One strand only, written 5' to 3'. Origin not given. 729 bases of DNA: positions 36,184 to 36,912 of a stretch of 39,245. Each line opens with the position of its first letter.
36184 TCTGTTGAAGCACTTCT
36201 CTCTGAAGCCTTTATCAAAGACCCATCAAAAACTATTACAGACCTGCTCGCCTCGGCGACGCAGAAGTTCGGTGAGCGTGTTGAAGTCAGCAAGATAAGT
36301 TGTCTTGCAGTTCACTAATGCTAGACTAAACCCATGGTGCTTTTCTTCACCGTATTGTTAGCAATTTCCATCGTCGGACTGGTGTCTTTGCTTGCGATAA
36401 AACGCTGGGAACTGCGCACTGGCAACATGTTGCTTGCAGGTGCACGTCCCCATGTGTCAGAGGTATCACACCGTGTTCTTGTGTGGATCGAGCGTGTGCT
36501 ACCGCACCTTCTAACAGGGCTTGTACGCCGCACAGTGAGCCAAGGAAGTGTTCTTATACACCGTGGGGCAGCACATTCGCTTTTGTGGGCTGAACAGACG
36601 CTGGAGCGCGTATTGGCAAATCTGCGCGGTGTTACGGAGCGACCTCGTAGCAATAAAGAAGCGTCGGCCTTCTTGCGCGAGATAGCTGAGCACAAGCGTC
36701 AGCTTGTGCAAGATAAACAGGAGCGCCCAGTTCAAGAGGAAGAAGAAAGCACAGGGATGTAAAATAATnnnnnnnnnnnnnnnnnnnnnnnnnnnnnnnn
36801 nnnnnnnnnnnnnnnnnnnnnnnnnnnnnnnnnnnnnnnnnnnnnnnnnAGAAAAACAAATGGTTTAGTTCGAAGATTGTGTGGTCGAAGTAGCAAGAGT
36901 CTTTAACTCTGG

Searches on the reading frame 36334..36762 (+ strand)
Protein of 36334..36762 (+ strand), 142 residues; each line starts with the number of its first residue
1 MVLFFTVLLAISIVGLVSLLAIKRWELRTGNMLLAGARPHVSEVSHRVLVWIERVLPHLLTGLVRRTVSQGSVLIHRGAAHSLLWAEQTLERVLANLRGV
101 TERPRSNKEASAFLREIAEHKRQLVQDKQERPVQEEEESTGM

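Call 16: search_protein_families(library=pfam, max_evalue=0.05, proteins=[window:36334-36762:+])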
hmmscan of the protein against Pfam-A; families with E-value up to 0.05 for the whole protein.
window:36334-36762:+ (142 aa): 1 family
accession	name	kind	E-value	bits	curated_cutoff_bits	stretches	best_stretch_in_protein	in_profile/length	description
PF16691.10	DUF5062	-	0.031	14.8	27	0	42-58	62-78/83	Domain of unknown function (DUF5062)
